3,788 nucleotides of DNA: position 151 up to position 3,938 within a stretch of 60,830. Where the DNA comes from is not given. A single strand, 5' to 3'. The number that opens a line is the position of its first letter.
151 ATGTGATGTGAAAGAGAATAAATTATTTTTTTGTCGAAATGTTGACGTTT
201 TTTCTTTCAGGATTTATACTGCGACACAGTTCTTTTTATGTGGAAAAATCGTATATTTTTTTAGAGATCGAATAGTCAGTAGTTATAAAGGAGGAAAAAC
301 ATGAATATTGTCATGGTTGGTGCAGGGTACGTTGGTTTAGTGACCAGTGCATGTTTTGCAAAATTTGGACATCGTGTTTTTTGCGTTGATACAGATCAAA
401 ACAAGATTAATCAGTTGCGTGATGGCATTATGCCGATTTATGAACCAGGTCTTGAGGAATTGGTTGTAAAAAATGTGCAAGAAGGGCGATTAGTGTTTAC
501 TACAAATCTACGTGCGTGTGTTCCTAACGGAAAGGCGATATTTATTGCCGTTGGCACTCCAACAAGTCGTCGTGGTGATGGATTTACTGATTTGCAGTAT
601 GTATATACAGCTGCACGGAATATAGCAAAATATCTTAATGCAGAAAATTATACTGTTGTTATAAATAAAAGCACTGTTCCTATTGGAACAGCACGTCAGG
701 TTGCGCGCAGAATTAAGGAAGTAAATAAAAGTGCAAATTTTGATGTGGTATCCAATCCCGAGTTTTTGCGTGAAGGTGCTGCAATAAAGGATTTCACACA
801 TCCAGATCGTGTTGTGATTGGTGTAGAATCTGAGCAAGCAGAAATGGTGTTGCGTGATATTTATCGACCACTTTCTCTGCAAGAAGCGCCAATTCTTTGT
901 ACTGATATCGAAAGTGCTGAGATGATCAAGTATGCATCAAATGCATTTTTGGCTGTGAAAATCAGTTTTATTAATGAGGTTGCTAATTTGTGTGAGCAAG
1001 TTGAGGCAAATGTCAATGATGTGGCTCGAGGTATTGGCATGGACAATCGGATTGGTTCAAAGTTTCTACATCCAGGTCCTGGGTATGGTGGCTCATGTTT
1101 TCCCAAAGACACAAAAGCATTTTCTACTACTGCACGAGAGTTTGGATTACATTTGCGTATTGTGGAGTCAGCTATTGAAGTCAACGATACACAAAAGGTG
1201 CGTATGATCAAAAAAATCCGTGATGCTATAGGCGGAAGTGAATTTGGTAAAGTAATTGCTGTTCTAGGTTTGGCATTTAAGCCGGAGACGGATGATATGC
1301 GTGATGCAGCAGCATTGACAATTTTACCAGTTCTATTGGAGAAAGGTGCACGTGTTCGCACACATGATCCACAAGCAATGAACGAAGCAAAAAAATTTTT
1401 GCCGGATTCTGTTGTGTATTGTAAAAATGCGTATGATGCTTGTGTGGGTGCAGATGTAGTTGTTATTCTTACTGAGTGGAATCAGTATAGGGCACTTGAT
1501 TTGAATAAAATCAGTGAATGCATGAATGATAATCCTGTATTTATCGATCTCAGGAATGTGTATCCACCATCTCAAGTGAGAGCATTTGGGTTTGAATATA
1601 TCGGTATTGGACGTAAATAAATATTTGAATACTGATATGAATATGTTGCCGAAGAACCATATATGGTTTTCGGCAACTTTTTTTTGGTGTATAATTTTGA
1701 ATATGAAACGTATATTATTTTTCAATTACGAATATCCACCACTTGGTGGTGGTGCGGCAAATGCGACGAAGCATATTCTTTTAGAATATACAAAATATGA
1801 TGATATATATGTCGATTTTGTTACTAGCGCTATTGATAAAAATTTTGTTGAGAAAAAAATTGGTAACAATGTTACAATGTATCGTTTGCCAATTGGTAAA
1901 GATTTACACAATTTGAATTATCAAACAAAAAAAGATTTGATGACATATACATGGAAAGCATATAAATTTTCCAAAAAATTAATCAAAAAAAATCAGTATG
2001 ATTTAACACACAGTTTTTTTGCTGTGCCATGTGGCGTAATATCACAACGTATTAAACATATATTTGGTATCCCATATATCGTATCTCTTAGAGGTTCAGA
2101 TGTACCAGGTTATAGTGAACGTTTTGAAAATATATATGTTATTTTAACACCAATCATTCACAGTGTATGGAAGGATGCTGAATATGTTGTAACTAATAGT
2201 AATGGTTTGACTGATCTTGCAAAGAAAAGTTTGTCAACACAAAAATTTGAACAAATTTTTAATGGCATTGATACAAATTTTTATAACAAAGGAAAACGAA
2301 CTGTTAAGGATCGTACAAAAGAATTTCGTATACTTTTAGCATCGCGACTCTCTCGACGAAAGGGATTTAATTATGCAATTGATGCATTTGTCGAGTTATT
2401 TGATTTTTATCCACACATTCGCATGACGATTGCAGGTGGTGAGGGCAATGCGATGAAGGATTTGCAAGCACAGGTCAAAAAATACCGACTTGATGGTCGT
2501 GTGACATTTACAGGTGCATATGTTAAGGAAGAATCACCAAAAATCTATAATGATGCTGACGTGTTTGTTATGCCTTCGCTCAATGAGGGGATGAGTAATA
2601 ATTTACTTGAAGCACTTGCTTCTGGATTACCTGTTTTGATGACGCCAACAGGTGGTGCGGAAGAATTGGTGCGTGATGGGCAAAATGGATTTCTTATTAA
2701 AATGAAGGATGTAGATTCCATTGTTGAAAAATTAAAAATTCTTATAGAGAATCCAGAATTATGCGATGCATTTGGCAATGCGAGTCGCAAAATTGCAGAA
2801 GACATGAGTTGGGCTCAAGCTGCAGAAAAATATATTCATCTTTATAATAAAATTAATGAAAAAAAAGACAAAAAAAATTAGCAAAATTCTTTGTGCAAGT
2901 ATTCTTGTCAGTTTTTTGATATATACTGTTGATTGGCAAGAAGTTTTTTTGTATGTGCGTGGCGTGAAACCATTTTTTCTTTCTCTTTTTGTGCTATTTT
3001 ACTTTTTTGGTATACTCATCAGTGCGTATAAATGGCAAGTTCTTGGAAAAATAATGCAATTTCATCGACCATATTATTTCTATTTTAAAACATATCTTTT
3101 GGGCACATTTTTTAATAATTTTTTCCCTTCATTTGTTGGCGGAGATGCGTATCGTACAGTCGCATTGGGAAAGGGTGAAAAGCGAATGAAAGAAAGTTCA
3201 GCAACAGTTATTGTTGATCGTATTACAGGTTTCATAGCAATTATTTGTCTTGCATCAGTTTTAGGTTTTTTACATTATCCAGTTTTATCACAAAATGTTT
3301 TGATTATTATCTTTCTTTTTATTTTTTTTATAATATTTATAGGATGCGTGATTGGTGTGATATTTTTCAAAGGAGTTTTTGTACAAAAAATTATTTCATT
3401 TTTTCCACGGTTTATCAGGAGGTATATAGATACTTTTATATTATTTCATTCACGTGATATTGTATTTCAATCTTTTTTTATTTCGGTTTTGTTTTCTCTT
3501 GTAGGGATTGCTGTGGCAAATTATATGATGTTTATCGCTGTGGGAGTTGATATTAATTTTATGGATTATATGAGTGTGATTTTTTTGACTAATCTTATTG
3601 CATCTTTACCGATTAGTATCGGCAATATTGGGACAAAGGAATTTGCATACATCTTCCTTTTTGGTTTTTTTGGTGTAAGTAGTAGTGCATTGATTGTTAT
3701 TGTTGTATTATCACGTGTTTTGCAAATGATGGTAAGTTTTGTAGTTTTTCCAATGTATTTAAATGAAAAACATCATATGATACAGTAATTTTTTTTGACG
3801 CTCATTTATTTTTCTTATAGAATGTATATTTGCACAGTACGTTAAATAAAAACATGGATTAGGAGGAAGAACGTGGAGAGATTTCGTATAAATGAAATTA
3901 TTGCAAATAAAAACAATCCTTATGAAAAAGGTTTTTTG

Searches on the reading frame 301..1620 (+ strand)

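Call 48: search_protein_families(library=pfam, proteins=[window:301-1620:+], max_evalue=0.001)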
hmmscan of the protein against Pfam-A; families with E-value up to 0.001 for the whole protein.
window:301-1620:+ (439 aa): 4 families
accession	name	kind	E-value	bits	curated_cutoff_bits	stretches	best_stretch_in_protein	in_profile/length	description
PF03721.20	UDPG_MGDP_dh_N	-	1.3e-64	217.7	27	1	1-186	1-186/187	UDP-glucose/GDP-mannose dehydrogenase family, NAD binding domain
PF00984.24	UDPG_MGDP_dh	-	4.3e-40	136.2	25.4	1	204-296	1-93/94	UDP-glucose/GDP-mannose dehydrogenase family, central domain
PF03720.21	UDPG_MGDP_dh_C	-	3.8e-33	114.4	30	1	320-422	1-102/103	UDP-glucose/GDP-mannose dehydrogenase family, UDP binding domain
PF03446.21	NAD_binding_2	-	0.00055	20.4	21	0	3-141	2-110/161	NAD binding domain of 6-phosphogluconate dehydrogenase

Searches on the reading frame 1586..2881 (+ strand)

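Call 48: search_protein_families(library=pfam, proteins=[window:1586-2881:+], max_evalue=0.001)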
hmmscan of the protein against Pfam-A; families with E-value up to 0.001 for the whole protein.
window:1586-2881:+ (431 aa): 6 families
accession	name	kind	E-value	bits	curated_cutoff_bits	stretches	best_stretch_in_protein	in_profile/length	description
PF00534.26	Glycos_transf_1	-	2.7e-37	128.4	26.4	1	243-402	12-171/172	Glycosyl transferases group 1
PF13692.12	Glyco_trans_1_4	-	1.3e-32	113.5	27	1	247-389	2-142/142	Glycosyl transferases group 1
PF20706.3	GT4-conflict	-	5e-13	49.2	26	1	196-413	145-382/385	Family 4 Glycosyltransferase in conflict systems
PF13524.12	Glyco_trans_1_2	-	9.1e-09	35.9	25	1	276-416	13-142/144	Glycosyl transferase-like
PF13439.12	Glyco_transf_4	-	9e-08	32.8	28.5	1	55-231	2-169/170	Glycosyltransferase Family 4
PF13477.12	Glyco_trans_4_2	-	0.00012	22.7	23.4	1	127-203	64-137/139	Glycosyl transferase 4-like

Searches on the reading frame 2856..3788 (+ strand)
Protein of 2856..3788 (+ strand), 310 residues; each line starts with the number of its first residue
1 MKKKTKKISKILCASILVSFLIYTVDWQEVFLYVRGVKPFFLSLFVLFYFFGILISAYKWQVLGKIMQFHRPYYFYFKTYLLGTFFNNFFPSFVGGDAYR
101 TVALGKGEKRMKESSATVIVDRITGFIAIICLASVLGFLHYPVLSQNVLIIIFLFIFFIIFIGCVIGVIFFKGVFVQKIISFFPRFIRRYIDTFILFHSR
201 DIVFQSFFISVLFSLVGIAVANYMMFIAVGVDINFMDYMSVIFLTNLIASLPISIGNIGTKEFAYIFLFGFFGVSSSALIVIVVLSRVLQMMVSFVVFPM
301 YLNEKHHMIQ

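Call 48: search_protein_families(library=pfam, proteins=[window:2856-3788:+], max_evalue=0.001)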
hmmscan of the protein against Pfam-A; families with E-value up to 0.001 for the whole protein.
window:2856-3788:+ (310 aa): 1 family
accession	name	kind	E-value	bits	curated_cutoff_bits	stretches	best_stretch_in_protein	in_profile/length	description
PF03706.18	LPG_synthase_TM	-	2.4e-37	129.5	33.4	1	10-295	4-299/302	Lysylphosphatidylglycerol synthase TM region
